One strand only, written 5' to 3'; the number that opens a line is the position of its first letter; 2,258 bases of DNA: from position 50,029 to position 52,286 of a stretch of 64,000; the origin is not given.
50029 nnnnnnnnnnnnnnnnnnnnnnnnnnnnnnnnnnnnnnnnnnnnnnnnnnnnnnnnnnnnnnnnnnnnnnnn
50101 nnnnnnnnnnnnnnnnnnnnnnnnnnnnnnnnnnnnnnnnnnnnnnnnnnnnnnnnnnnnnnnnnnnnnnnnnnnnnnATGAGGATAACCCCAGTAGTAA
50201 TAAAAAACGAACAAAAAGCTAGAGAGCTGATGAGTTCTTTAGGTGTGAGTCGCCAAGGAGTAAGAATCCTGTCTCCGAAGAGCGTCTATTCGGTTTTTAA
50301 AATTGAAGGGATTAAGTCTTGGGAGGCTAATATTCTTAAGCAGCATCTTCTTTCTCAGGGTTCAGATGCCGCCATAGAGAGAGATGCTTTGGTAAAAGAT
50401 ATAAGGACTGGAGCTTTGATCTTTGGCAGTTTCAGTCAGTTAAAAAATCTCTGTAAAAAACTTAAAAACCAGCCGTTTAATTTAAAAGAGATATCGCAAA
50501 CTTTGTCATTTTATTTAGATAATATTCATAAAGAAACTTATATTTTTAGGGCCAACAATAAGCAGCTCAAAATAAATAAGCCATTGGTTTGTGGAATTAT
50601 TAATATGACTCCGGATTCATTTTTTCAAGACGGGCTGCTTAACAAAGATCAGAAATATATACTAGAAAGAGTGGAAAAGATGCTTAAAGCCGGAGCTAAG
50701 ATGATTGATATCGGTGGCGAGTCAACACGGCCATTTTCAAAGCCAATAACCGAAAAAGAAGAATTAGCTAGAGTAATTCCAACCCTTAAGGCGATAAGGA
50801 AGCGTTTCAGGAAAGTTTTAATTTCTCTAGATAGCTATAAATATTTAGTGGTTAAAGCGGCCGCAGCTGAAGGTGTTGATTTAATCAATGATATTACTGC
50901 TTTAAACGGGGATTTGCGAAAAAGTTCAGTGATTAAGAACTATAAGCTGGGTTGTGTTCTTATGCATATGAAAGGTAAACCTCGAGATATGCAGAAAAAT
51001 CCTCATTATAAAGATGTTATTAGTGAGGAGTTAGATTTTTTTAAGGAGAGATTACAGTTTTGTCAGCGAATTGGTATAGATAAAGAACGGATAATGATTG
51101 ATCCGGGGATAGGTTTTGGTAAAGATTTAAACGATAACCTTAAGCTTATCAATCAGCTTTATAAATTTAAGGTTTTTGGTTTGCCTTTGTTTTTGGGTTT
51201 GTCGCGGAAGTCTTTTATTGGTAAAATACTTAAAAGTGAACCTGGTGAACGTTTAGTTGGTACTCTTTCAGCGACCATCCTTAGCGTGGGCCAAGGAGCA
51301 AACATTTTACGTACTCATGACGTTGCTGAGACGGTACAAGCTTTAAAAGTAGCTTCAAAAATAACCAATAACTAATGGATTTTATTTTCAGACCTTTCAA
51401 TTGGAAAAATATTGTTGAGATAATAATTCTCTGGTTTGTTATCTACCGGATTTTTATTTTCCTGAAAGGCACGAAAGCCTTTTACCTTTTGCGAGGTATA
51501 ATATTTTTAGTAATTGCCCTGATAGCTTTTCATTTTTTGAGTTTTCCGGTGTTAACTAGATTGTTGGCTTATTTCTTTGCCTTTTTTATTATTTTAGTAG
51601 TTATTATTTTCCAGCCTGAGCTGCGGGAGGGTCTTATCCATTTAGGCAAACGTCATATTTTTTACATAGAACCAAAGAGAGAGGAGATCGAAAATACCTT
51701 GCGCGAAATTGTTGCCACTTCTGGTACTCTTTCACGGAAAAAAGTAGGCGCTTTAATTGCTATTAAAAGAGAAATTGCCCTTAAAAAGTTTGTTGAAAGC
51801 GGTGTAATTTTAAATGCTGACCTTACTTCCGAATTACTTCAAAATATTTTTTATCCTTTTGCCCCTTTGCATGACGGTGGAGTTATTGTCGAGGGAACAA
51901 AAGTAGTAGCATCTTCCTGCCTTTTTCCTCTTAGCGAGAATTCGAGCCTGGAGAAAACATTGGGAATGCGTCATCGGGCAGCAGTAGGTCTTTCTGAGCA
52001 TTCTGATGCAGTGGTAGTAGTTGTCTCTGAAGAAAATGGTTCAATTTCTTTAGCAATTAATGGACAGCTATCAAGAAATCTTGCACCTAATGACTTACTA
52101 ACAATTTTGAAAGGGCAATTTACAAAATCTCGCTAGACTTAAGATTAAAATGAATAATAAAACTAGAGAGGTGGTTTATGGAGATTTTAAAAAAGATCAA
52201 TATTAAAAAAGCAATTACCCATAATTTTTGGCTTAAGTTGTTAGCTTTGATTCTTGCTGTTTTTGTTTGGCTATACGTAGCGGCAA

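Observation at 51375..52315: cdaA is followed by a 45-aa remnant of its regulator CdaR instead of a full cdaR gene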

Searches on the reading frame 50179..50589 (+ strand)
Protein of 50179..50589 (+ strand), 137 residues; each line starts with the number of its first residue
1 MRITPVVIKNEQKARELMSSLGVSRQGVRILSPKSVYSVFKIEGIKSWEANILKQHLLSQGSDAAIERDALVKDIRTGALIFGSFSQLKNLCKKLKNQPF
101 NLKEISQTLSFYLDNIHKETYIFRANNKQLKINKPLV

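Call 81: search_protein_families(library=pfam, proteins=[window:50179-50589:+], max_evalue=1)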
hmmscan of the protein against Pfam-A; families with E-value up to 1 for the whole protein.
window:50179-50589:+ (137 aa): 3 families
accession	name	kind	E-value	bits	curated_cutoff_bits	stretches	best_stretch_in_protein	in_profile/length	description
PF23326.1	UBL_UBAC1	-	0.046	14.1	27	1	28-78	14-62/109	UBAC1 UBL-like domain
PF08279.18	HTH_11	-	0.22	11.9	25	0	13-29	17-33/55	HTH domain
PF21247.3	Fic-like_C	-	0.23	11.8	27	0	87-122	2-37/64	Filamentation induced by cAMP protein Fic-like, C-terminal domain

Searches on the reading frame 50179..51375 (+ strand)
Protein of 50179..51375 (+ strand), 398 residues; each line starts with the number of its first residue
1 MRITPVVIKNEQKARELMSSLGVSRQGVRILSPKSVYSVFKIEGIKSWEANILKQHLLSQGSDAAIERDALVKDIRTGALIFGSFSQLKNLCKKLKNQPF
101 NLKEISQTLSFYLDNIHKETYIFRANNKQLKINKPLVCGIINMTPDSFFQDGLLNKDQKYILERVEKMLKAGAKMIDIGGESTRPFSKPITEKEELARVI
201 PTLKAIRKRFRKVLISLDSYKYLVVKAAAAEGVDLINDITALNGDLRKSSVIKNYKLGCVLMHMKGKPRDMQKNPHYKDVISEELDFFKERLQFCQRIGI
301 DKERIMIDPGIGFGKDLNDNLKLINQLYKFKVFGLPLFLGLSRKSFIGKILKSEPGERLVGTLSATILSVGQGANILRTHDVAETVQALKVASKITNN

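Call 4: search_protein_families(library=pfam, proteins=[window:50179-51375:+], max_evalue=1)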
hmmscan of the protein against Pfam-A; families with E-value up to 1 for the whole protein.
window:50179-51375:+ (398 aa): 2 families
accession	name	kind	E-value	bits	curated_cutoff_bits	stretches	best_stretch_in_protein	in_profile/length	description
PF00809.28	Pterin_bind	-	1.9e-76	257.3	25.5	1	138-380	1-244/244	Pterin binding enzyme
PF04055.27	Radical_SAM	-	0.026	15.1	29.5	1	85-212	30-143/166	Radical SAM superfamily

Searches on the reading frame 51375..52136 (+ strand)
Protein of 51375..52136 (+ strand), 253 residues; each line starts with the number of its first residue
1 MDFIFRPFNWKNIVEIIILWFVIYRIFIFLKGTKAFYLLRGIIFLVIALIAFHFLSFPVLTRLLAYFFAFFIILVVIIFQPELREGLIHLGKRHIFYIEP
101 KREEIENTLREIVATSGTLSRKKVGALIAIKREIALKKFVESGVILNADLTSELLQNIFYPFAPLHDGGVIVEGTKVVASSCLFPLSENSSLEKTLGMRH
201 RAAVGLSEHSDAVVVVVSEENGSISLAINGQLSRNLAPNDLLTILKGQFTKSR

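Call 4: search_protein_families(library=pfam, proteins=[window:51375-52136:+], max_evalue=1)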
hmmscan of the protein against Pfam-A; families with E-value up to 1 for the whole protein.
window:51375-52136:+ (253 aa): 3 families
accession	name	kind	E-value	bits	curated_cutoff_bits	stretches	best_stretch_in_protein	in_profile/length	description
PF02457.21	DAC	-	5.9e-39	132.8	27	1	118-231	6-118/119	DisA bacterial checkpoint controller nucleotide-binding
PF19293.4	CdaA_N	-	1.5e-06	28.7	23.8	1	7-82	4-80/81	CdaA N-terminal transmembrane domain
PF09843.14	DUF2070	-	0.33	9.7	30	1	22-112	114-212/561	Predicted membrane protein (DUF2070)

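Call 6: find_encoding_contigs(protein=window:51375-52136:+, flank=10000, max_places=6)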
Protein window:51375-52136:+ (253 aa): 1 contig read that carries it; 1 place shown.
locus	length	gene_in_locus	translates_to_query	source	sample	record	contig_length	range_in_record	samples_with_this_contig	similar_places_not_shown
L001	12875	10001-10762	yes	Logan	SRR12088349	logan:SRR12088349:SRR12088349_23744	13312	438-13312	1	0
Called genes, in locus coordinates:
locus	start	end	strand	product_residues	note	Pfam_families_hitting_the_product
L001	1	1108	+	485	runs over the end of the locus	PF15902:Sortilin-Vps10 (faint)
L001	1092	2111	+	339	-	PF00483:NTP_transferase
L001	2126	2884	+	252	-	PF04055:Radical_SAM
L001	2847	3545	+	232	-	PF01168:Ala_racemase_N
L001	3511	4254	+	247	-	PF00753:Lactamase_B (weak), PF12706:Lactamase_B_2 (weak)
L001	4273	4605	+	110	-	-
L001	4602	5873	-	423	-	PF02310:B12-binding (faint), PF04055:Radical_SAM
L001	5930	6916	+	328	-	PF01171:ATP_bind_3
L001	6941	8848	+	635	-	PF06480:FtsH_ext (faint), PF00004:AAA, PF07728:AAA_5, PF17862:AAA_lid_3, PF01434:Peptidase_M41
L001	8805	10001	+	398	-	PF00809:Pterin_bind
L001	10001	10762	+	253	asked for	PF19293:CdaA_N (weak), PF02457:DAC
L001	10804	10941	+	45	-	-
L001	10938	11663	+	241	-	PF03740:PdxJ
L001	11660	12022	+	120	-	PF01648:ACPS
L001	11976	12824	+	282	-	PF01256:Carb_kinase, PF08543:Phos_pyr_kin (weak)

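Call 11: find_homologous_proteins(query=window:51375-52136:+, max_evalue=1e-20)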
Query window:51375-52136:+ (253 aa): 7511 proteins with E <= 1e-20 among 8000 candidates; the best 120 are listed.
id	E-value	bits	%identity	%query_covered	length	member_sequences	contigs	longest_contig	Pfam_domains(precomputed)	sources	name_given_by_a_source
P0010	9.1e-146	502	91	100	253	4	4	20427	PF02457.22,PF19293.5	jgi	-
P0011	1.2e-144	498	91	100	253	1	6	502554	PF02457.22,PF19293.5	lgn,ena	-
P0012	1.3e-137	475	87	100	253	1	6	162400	PF02457.22,PF19293.5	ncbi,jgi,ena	-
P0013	6.3e-130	450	79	100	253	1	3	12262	PF02457.22,PF19293.5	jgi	jgi:diadenylate cyclase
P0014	1.3e-128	446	79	100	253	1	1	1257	PF02457.22,PF19293.5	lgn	-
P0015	3.6e-128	444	79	100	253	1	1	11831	PF02457.22,PF19293.5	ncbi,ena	-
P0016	4.4e-128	444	79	100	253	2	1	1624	PF02457.22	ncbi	-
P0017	5.5e-127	440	77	100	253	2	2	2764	PF02457.22,PF19293.5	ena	-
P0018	5.2e-126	437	77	99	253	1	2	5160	PF02457.22,PF19293.5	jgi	jgi:diadenylate cyclase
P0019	1.0e-125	436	79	100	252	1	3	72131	PF02457.22,PF19293.5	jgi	-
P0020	2.6e-125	435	77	100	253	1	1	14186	PF02457.22,PF19293.5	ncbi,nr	ncbi:MAG: diadenylate cyclase CdaA [Candidatus Omnitrophica bacterium]|nr:diadenylate cyclase CdaA [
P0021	3.3e-125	435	77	100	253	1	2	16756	PF02457.22,PF19293.5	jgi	-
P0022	4.4e-125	434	79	98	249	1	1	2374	PF02457.22,PF19293.5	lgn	-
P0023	1.1e-124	433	81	96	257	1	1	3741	PF02457.22,PF19293.5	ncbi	-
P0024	1.3e-124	433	75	100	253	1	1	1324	PF02457.22,PF19293.5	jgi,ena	-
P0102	2.8e-115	402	75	99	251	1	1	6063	PF02457.22,PF19293.5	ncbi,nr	ncbi:MAG: TIGR00159 family protein [Candidatus Omnitrophica bacterium]|nr:TIGR00159 family protein [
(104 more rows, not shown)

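Call 12: find_related_loci(query=window:51375-52136:+, collection=genome_contigs, flank=6000)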
Query window:51375-52136:+ (253 aa) in genome_contigs; peptide patterns used: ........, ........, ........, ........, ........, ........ (x = any residue, [..] = any of these).
589 stretches matched a pattern; 32 encode a relative of the query (tblastn E <= 1e-3); 32 distinct loci.
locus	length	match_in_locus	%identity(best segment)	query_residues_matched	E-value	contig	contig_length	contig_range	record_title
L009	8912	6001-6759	87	1-253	9e-147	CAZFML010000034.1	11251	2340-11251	MAG TPA_asm: uncultured Planctomycetia bacterium isolate SRP077602_co2_410 genome assembly, contig: NODE_8748_length_112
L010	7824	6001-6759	83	1-253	1e-144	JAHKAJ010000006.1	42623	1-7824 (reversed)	MAG: Candidatus Omnitrophota bacterium isolate Undefined_mixed_planktonic.mb.33 Undefined_mixed_pl.mb.33_k141_206016, wh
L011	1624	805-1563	79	1-253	5e-148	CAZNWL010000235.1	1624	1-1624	MAG TPA_asm: uncultured Planctomycetia bacterium isolate SRP098346_co1_239 genome assembly, contig: NODE_149850_length_1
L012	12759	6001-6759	78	1-253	5e-137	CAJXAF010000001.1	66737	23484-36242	TPA_asm: uncultured bacterium isolate ERR599062_bin.151_MetaBAT_v2.12.1_MAG genome assembly, contig: NODE_275_length_667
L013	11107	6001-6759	77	1-253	6e-135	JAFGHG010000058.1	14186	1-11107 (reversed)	MAG: Candidatus Omnitrophota bacterium isolate Zod_Metabat.1444 k87_4205742, whole genome shotgun sequence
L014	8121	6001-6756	77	1-253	2e-131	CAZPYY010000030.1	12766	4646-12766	MAG TPA_asm: uncultured Planctomycetia bacterium isolate binchicken_co330_156 genome assembly, contig: NODE_4746_length_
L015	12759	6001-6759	76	1-253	1e-130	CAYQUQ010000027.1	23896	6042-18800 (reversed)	MAG TPA_asm: uncultured Planctomycetia bacterium isolate SRP200020_co1_304 genome assembly, contig: NODE_2780_length_238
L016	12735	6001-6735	76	9-253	1e-127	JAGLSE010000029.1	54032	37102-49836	MAG: Candidatus Omnitrophota bacterium isolate RS_9_43 ROV157_9.bin.43.fa_29, whole genome shotgun sequence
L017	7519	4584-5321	74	8-253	8e-126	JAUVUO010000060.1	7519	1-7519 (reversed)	MAG: Candidatus Omnitrophota bacterium isolate CSMAG_794 CSMAG_794_k127_6866310_length_7519_cov_17.9788, whole genome sh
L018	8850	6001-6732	75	8-251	2e-123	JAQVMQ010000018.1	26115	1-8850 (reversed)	MAG: Candidatus Omnitrophota bacterium isolate STF1_137 NODE_4258_length_26115_cov_3.827574_Sandtown_F1, whole genome sh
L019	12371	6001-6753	75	1-252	3e-118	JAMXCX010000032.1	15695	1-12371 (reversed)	MAG: Candidatus Omnitrophota bacterium isolate MohnsGC05_bin006 NODE_32_length_15695_cov_19.412089, whole genome shotgun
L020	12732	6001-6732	72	8-251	1e-117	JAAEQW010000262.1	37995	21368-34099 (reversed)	MAG: Candidatus Omnitrophota bacterium isolate Gpa_28 GpaG_CONTIG3665661, whole genome shotgun sequence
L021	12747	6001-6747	70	4-252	2e-117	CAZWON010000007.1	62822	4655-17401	MAG TPA_asm: uncultured Planctomycetia bacterium isolate binchicken_co184_256 genome assembly, contig: NODE_475_length_6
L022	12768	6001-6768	75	1-253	4e-117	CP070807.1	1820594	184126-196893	MAG: Candidatus Omnitrophota bacterium isolate bin1292 chromosome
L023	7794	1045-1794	74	4-253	6e-117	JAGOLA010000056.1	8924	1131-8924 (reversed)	MAG: Candidatus Omnitrophota bacterium isolate Go_SlDig_bin_159 Go_SlDig_24417_length_8924_cov_4.623053, whole genome sh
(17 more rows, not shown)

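Call 54: search_protein_families(library=ncbifam, proteins=[window:51375-52136:+], max_evalue=1)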
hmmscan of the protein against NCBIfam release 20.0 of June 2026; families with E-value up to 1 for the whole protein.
window:51375-52136:+ (253 aa): 5 families
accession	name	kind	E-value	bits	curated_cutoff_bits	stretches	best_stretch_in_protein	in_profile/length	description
TIGR00159.1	TIGR00159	equivalog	8.5e-68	228.4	188.8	1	10-251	11-252/254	diadenylate cyclase CdaA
NF038328.1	c-di-AMP_CdaS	exception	4.7e-43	147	225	1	96-232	51-187/191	sporulation-specific diadenylate cyclase CdaS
NF038327.1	c-di-AMP_CdaM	exception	5.4e-37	127.3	225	1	67-234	6-176/196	diadenylate cyclase CdaM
NF010009.0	PRK13482.1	equivalog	9e-09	34.9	201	1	121-230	31-136/357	DNA integrity scanning diadenylate cyclase DisA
NF041371.1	Diadnylcyc_Halo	equivalog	3.7e-07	29.8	430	1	158-239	186-268/270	diadenylate cyclase DacZ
